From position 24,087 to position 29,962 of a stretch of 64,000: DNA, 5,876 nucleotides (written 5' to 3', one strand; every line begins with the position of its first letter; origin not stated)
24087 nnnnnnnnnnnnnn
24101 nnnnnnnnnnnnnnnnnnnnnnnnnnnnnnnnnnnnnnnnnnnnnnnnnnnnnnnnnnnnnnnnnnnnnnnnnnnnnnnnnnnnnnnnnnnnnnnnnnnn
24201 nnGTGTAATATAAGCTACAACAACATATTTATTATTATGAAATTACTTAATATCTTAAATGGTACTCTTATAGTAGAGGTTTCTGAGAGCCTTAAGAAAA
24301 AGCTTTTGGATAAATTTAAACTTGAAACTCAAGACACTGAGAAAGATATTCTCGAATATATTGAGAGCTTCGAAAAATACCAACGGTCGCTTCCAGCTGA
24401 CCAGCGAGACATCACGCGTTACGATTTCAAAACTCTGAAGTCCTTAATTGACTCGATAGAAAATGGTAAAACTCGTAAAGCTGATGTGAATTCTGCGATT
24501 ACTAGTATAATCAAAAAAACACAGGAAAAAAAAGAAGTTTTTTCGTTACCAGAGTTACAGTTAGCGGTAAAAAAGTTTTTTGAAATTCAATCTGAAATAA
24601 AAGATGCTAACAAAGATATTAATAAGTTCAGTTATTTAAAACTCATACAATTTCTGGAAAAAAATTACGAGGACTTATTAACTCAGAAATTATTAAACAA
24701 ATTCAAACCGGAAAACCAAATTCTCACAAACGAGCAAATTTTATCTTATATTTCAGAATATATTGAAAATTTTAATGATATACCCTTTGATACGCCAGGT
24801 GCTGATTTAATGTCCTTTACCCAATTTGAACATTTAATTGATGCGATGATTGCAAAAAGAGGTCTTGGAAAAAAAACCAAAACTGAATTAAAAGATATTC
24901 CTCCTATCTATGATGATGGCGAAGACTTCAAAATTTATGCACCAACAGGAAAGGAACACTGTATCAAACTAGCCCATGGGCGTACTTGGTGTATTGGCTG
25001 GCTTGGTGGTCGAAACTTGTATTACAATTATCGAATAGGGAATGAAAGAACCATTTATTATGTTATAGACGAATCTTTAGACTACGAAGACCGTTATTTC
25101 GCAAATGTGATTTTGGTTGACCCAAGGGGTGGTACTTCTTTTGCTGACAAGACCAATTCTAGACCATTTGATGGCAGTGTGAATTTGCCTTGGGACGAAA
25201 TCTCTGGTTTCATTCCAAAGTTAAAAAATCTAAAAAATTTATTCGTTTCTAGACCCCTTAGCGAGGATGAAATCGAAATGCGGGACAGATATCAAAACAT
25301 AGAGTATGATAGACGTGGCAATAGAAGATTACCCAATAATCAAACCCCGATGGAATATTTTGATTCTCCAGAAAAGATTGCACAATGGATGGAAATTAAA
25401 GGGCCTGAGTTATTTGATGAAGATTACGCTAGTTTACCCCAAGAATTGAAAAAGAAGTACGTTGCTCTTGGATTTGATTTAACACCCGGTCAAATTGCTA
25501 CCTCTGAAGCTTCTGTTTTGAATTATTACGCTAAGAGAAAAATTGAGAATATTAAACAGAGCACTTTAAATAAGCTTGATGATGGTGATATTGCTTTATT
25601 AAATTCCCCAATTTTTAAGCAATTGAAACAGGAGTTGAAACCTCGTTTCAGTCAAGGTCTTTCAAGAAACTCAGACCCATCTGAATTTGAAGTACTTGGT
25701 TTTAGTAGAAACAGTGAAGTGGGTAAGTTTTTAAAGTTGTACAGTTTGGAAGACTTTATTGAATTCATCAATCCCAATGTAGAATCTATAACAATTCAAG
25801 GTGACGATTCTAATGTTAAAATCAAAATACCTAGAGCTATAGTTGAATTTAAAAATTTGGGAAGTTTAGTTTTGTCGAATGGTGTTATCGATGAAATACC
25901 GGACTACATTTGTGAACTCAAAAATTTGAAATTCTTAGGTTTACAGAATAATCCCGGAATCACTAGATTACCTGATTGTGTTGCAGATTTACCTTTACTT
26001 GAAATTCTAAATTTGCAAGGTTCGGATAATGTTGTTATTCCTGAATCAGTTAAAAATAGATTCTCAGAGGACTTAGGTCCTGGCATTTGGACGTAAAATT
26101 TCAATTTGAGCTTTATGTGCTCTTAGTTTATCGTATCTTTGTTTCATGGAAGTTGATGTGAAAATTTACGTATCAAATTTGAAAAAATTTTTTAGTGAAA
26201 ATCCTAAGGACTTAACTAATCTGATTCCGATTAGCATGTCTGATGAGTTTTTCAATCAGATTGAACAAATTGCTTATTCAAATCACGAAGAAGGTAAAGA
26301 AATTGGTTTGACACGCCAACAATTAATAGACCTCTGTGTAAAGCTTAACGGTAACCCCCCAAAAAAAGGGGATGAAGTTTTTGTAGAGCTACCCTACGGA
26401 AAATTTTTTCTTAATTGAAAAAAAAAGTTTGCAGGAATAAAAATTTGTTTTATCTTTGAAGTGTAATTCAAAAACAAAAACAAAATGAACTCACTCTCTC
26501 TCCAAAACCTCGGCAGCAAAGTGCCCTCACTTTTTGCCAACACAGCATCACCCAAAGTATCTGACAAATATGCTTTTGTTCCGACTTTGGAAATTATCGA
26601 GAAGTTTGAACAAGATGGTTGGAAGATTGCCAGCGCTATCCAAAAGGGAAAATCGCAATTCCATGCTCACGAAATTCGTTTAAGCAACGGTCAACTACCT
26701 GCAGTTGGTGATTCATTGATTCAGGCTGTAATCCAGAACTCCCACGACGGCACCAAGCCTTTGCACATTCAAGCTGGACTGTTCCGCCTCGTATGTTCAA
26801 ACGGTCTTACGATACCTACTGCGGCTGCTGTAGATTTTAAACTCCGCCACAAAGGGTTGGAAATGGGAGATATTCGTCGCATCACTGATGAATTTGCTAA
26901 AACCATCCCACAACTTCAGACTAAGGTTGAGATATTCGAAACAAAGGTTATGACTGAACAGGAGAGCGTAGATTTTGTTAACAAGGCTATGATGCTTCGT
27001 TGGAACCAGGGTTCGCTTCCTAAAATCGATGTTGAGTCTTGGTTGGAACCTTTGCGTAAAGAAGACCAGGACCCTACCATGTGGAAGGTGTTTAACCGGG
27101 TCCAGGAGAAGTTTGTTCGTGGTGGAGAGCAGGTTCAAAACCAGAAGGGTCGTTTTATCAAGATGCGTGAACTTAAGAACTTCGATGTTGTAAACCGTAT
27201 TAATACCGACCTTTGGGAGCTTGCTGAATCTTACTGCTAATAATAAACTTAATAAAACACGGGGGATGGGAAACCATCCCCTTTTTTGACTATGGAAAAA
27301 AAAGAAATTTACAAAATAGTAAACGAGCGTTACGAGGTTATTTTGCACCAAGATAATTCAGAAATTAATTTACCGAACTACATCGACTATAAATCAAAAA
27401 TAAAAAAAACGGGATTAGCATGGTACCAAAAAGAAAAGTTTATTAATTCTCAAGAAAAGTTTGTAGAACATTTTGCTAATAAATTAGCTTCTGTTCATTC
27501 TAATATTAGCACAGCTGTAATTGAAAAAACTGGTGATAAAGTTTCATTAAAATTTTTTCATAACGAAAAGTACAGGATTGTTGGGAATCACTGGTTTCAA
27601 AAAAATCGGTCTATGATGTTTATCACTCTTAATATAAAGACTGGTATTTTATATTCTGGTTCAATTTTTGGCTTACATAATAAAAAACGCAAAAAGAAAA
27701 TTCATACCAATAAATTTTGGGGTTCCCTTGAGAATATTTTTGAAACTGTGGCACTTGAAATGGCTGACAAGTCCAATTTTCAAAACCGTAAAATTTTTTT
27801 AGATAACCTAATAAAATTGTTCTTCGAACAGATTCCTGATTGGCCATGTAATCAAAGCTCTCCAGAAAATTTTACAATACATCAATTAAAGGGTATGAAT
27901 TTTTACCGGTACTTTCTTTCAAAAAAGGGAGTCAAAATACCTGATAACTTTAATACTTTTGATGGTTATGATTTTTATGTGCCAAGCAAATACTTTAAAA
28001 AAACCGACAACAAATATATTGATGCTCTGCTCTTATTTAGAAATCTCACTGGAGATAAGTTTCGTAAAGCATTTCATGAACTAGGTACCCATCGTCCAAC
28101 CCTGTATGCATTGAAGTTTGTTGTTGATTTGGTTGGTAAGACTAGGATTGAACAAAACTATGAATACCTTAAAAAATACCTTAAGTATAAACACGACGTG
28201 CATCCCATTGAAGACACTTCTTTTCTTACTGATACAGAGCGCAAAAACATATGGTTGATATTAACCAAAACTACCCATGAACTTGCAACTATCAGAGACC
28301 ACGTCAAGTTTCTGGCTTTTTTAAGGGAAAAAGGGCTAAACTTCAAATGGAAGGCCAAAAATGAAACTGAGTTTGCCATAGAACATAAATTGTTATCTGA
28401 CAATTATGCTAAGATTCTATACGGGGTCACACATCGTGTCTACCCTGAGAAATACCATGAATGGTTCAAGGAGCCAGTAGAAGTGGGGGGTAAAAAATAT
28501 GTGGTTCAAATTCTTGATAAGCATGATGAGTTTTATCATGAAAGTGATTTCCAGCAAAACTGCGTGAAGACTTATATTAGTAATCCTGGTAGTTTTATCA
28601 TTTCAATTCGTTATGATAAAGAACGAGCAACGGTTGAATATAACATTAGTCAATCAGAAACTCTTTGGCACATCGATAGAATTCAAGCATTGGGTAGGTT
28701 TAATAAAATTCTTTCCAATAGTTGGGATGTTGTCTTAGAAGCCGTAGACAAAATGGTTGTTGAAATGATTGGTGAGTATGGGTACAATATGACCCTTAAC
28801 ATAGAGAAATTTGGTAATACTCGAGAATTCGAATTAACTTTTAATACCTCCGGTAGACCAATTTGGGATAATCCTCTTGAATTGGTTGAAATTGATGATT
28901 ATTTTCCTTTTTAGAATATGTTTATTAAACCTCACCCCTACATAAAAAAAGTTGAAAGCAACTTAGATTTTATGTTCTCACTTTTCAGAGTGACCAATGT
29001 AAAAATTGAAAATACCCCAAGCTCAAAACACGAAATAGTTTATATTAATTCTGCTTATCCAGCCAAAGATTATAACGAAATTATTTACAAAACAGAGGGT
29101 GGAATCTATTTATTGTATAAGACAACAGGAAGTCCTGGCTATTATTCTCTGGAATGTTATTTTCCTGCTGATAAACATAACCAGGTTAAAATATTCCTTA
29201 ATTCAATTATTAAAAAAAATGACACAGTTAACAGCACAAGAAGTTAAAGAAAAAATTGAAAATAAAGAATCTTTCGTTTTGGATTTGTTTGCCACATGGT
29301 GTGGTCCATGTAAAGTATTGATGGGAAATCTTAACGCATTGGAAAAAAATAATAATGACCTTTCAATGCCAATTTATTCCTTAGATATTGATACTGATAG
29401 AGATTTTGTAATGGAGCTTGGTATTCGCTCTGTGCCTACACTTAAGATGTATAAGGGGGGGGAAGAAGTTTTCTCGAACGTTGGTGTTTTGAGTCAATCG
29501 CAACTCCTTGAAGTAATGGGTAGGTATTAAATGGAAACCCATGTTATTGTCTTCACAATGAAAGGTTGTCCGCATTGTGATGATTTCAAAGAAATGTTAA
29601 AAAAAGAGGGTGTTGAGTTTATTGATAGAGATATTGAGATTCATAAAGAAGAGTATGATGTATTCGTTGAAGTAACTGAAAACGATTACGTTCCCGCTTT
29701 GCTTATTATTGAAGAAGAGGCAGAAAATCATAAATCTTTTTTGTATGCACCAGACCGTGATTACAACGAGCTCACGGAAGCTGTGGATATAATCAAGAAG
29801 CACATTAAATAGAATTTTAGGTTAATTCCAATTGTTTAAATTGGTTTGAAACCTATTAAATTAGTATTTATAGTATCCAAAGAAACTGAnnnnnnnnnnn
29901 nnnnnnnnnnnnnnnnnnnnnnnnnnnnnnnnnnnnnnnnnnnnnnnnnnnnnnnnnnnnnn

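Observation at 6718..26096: Intragenomic paralog family with a W-C-[TI]-[AG] core, two members fused to leucine-rich repeats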

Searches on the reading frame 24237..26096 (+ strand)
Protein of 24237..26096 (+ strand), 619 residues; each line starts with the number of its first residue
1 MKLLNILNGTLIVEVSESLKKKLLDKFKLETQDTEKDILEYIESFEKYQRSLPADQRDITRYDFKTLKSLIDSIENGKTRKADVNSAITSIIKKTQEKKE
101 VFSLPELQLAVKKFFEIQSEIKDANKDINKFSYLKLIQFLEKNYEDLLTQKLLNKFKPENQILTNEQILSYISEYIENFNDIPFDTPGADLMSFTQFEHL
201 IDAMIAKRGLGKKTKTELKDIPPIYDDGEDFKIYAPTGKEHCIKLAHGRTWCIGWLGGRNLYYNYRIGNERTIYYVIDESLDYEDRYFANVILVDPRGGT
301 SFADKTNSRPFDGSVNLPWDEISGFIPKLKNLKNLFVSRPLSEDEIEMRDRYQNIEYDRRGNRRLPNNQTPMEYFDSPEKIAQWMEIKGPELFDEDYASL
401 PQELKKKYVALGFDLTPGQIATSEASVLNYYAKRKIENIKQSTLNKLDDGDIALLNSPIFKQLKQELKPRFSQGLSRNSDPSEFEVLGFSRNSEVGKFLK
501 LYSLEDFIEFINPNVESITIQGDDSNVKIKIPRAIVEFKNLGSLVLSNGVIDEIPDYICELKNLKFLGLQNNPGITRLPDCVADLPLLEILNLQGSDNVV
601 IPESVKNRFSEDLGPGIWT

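Call 3: search_protein_families(library=pfam, proteins=[window:24237-26096:+], max_evalue=1)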
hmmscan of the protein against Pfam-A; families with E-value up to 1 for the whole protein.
window:24237-26096:+ (619 aa): 3 families
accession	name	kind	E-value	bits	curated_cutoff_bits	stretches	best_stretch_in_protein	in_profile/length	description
PF12799.13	LRR_4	-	8.6e-06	26.3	27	1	562-596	1-31/44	Leucine Rich repeats (2 copies)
PF23598.1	LRR_14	-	1.1e-05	24.8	40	1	555-605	40-89/353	Leucine-rich repeat region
PF13855.12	LRR_8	-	3.7e-05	23.9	27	1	540-595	2-58/61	Leucine rich repeat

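Call 4: search_protein_families(library=phrogs, proteins=[window:24237-26096:+], max_evalue=0.1)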
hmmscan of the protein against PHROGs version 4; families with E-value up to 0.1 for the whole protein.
window:24237-26096:+ (619 aa): 1 family
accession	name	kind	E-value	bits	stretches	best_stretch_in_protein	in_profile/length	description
phrog_6688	-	unknown function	4e-08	33.4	1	526-596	590-659/681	-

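Call 10: search_solved_structures(query=window:24237-26096:+, max_evalue=1)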
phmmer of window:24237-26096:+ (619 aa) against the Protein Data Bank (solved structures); distinct sequences matched with E-value up to 1: 129 (the best 60 are shown).
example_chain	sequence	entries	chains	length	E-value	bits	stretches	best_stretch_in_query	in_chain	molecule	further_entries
9ijj_4X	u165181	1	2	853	2.3e-20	75.9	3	497-607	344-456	Leucine-rich repeat and death domain-containing protein 1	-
4u06_A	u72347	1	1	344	4.6e-16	61.7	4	525-606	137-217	LIC10831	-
4u08_A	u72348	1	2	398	1e-15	60.6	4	518-606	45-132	LIC11098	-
4u09_A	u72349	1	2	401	6.3e-15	58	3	531-605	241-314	LIC12759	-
7yjw_A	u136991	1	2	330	3.2e-14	55.6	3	515-607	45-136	Membrane protein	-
9fqr_Xo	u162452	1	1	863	3.2e-12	49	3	520-610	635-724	Leucine rich repeats and death domain containing 1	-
4tzh_A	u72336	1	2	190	4.7e-10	41.9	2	530-604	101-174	LIC12234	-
7txh_B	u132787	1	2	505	1.9e-09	39.8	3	528-595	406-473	Leucine-rich repeat protein SHOC-2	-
9btm_B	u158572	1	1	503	2.5e-09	39.4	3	528-595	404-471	Leucine-rich repeat protein SHOC-2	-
7t7a_A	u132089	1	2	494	2.8e-09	39.3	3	528-595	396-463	Leucine-rich repeat protein SHOC-2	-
7tvg_D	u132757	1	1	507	3.2e-09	39.1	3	528-595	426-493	Leucine-rich repeat protein SHOC-2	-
7tyg_A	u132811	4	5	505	3.3e-09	39.1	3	528-595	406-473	Leucine-rich repeat protein SHOC-2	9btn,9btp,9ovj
9o65_A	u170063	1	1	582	3.3e-09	39.1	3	528-595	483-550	Leucine-rich repeat protein SHOC-2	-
7tvf_A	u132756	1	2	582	5.5e-09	38.4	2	528-595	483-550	Leucine-rich repeat protein SHOC-2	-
7upi_C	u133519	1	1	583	5.7e-09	38.3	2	528-595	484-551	Leucine-rich repeat protein SHOC-2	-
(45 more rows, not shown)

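Call 76: search_protein_families(library=ncbifam, proteins=[window:24237-26096:+], max_evalue=1)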
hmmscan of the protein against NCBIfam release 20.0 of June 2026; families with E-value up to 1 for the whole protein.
window:24237-26096:+ (619 aa): 4 families
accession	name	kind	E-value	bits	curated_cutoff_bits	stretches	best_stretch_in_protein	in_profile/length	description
NF047464.1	FibnectbindLIC11051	equivalog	1.6e-07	30.2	1000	1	513-606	373-624/685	LIC_11051 family fibronectin-binding protein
NF041381.1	XopAC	subfamily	1.9e-07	30.2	450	1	530-606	104-180/451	XopAC/AvrAC family type III secretion system effector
NF041400.1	XopAE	equivalog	2.2e-07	30.2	600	1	525-604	122-203/478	type III secretion system effector XopAE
NF041351.1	XopL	equivalog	3.3e-05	22.8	500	1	531-599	191-260/497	type III secretion system leucine-rich repeat domain-containing effector XopL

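Call 98: search_protein_families(library=padloc, proteins=[window:24237-26096:+], max_evalue=0.1)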
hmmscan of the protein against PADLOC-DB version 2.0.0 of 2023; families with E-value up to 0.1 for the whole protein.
window:24237-26096:+ (619 aa): 1 family
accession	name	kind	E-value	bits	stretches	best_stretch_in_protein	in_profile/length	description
PDLC04892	PDC-S06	-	0.0019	14.6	1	12-167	430-583/843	-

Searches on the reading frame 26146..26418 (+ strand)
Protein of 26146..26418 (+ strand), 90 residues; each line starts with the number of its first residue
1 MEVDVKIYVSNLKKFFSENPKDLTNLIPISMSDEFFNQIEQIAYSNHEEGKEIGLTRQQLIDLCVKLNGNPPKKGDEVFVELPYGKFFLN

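Call 3: search_protein_families(library=pfam, proteins=[window:26146-26418:+], max_evalue=1)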
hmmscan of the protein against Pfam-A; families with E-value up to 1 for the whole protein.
window:26146-26418:+ (90 aa): 0 families

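Call 4: search_protein_families(library=phrogs, proteins=[window:26146-26418:+], max_evalue=0.1)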
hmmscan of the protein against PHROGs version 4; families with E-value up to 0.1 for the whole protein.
window:26146-26418:+ (90 aa): 1 family
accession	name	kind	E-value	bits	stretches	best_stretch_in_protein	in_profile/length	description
phrog_8819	-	unknown function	0.082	14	1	8-87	26-102/118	-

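Call 76: search_protein_families(library=ncbifam, proteins=[window:26146-26418:+], max_evalue=1)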
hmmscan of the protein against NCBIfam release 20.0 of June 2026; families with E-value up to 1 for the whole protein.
window:26146-26418:+ (90 aa): 0 families

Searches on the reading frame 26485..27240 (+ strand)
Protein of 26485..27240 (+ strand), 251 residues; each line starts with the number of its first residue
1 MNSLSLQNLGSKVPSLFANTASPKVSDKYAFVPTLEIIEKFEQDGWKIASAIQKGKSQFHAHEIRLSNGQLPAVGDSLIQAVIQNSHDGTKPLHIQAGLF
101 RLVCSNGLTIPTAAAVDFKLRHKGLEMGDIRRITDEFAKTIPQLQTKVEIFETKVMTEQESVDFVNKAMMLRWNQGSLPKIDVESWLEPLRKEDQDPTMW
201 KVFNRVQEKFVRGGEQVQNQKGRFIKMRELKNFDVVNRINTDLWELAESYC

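Call 3: search_protein_families(library=pfam, proteins=[window:26485-27240:+], max_evalue=1)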
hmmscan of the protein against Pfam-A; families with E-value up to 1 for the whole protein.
window:26485-27240:+ (251 aa): 1 family
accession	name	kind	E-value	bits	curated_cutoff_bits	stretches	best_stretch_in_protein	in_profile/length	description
PF06067.16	DUF932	-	2.5e-27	96.6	23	1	25-220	5-212/227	Domain of unknown function (DUF932)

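Call 4: search_protein_families(library=phrogs, proteins=[window:26485-27240:+], max_evalue=0.1)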
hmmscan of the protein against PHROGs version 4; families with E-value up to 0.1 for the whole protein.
window:26485-27240:+ (251 aa): 5 families
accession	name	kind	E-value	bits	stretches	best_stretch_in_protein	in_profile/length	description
phrog_12094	-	unknown function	3.6e-34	119.2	1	4-249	19-273/281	-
phrog_1221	-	unknown function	1.5e-07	31.8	1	82-133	165-218/355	-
phrog_1362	-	unknown function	8e-06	26.2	1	82-148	220-302/391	-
phrog_21518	-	unknown function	0.0053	17.2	1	84-125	119-159/285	-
phrog_23293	-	unknown function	0.028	15.7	1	143-171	47-75/85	-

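Call 76: search_protein_families(library=ncbifam, proteins=[window:26485-27240:+], max_evalue=1)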
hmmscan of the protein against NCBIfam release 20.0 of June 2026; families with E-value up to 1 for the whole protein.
window:26485-27240:+ (251 aa): 1 family
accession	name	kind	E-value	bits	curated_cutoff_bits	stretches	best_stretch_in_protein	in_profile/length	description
TIGR03299.1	LGT_TIGR03299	subfamily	0.00058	19.2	110.7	1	28-169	78-229/312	phage/plasmid-like protein TIGR03299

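Call 98: search_protein_families(library=padloc, proteins=[window:26485-27240:+], max_evalue=0.1)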
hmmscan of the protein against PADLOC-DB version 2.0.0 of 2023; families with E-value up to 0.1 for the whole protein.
window:26485-27240:+ (251 aa): 0 families

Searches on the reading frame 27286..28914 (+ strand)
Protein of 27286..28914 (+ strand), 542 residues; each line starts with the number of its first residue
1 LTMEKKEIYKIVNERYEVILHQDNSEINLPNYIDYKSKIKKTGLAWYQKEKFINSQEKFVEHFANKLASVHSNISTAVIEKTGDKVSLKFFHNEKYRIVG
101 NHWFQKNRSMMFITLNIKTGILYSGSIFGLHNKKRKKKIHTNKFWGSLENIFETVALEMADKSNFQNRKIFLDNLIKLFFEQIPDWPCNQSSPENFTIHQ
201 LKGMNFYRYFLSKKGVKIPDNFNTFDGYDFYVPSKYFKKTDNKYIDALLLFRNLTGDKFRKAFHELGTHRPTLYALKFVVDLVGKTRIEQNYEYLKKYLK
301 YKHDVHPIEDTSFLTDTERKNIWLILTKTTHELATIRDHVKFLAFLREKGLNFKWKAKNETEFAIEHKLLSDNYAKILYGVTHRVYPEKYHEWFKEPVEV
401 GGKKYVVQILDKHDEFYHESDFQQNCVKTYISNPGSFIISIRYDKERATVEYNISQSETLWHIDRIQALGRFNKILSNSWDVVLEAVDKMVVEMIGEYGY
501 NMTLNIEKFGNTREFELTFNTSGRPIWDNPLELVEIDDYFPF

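Call 3: search_protein_families(library=pfam, proteins=[window:27286-28914:+], max_evalue=1)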
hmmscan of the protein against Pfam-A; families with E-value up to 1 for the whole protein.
window:27286-28914:+ (542 aa): 2 families
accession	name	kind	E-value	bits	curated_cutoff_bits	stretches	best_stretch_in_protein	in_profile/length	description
PF14284.11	PcfJ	-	0.005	17.1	25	1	389-453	50-121/147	PcfJ-like protein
PF03978.18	Borrelia_REV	-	0.0052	17.1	27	1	2-73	38-111/181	Borrelia burgdorferi REV protein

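Call 4: search_protein_families(library=phrogs, proteins=[window:27286-28914:+], max_evalue=0.1)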
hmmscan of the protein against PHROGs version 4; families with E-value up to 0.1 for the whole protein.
window:27286-28914:+ (542 aa): 0 families

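Call 43: find_related_loci(query=window:27286-28914:+, collection=viral_contigs, flank=8000)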
Query window:27286-28914:+ (542 aa) in viral_contigs; peptide patterns used: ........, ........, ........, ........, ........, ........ (x = any residue, [..] = any of these).
7 stretches matched a pattern, but none encodes a relative of the query by tblastn (E <= 1e-3).

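Call 64: search_dna_similar(query=window:27286-28914:+, collection=phages, mode=protein, max_rows=30, max_evalue=0.01)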
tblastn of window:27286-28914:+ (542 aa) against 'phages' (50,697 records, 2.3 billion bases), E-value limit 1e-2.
No match.

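Call 65: find_encoding_contigs(protein=window:27286-28914:+, flank=10000, max_places=3)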
Protein window:27286-28914:+ (542 aa): no gene with exactly this product is on record in the collection.

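Call 76: search_protein_families(library=ncbifam, proteins=[window:27286-28914:+], max_evalue=1)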
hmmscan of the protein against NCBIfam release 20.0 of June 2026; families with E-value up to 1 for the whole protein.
window:27286-28914:+ (542 aa): 0 families

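Call 78: search_protein_representatives(protein=window:27286-28914:+)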
Query: 542 residues. Proteins with E-value up to 0.001 (for the whole library): 425; up to 1e-10: 255; up to 1e-30: 139. The best 150 are listed.
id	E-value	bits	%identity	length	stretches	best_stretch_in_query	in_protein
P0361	4.4e-253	857.0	71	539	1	3-542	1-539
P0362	3.3e-125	434.9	44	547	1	1-540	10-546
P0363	7.2e-121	420.6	44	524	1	3-540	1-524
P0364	5.7e-79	282.3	59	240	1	310-540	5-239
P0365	5.5e-76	272.5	45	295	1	249-539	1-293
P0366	4.7e-67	243.0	36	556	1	37-530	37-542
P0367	3.0e-57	210.7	34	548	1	3-510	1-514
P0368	4.5e-57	210.1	34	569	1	3-534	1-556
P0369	1.1e-56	208.8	53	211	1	3-212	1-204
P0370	5.5e-56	206.5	33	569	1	54-522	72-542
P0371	3.5e-55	203.8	32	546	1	3-525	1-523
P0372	2.4e-52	194.5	33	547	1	7-530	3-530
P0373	2.5e-49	184.5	33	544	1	5-508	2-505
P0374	2.0e-48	181.5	33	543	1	3-496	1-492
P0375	5.2e-48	180.2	31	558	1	47-528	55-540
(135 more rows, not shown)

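Call 81: search_protein_families(library=pfam, alignment_id=A5, max_evalue=0.1)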
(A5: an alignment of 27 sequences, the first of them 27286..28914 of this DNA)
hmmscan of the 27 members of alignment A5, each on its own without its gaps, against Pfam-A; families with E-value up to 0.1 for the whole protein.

A. member 1, window:27286-28914:+ (542 aa): 2 families
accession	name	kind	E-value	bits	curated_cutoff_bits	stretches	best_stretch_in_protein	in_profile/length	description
PF14284.11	PcfJ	-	0.005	17.1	25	1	389-453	50-121/147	PcfJ-like protein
PF03978.18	Borrelia_REV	-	0.0052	17.1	27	1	2-73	38-111/181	Borrelia burgdorferi REV protein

B. families by the number of members that match (of 27 scanned): 12 families
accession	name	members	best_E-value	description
PF14284.11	PcfJ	20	2.6e-07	PcfJ-like protein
PF05862.16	IceA2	1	4.8e-05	Helicobacter pylori IceA2 protein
PF03978.18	Borrelia_REV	1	0.0052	Borrelia burgdorferi REV protein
PF05659.16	RPW8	1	0.0089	Arabidopsis broad-spectrum mildew resistance protein RPW8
PF24731.1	DUF7683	1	0.01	Domain of unknown function (DUF7683)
PF11291.13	DUF3091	1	0.012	Protein of unknown function (DUF3091)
PF17642.6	TssD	1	0.029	Hemolysin coregulated protein Hcp (TssD)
PF23624.1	ORF68_C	1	0.034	ORF68-like, C-terminal domain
PF12027.13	DUF3514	1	0.047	Protein of unknown function (DUF3514)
PF04669.19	PBDC1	1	0.048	PBDC1 protein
PF14480.11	DNA_pol3_a_NI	1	0.057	DNA polymerase III polC-type N-terminus I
PF22721.1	TBP-TOTE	1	0.06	TATA-binding-like protein domain of the TOTE conflict systems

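Call 98: search_protein_families(library=padloc, proteins=[window:27286-28914:+], max_evalue=0.1)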
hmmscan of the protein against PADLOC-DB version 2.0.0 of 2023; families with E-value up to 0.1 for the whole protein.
window:27286-28914:+ (542 aa): 0 families

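Call 101: search_solved_structures(query=A5, max_evalue=5)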
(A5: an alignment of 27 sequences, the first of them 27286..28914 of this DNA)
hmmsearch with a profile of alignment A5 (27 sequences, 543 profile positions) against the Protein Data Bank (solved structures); distinct sequences matched with E-value up to 5: 0.

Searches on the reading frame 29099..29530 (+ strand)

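Call 103: search_protein_families(library=pfam, proteins=[window:29099-29530:+], max_evalue=0.01)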
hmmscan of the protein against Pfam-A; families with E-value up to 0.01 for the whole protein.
window:29099-29530:+ (143 aa): 3 families
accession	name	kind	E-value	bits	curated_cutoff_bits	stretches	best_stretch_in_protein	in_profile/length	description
PF00085.26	Thioredoxin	-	3.2e-19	69.3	23.5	1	42-140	3-101/103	Thioredoxin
PF13098.12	Thioredoxin_2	-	1.1e-05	26.2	27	1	54-139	3-103/104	Thioredoxin-like domain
PF14595.12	Thioredoxin_9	-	0.0083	16.5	25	0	40-119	25-105/129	Thioredoxin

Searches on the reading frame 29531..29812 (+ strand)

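Call 103: search_protein_families(library=pfam, proteins=[window:29531-29812:+], max_evalue=0.01)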
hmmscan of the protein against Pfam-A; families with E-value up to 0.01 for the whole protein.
window:29531-29812:+ (93 aa): 4 families
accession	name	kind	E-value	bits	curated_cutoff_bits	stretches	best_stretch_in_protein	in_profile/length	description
PF00462.30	Glutaredoxin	-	6e-10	39.6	22.9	1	5-59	1-55/60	Glutaredoxin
PF13098.12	Thioredoxin_2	-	0.0013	19.5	27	1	5-54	9-54/104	Thioredoxin-like domain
PF05768.20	Glrx-like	-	0.0014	19.3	26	1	5-66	2-62/77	Glutaredoxin-like domain (DUF836)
PF17905.7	KH_GLD-3_4th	-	0.0078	16.8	23.3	1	28-70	19-61/80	GLD-3 4th KH domain (aka KH5)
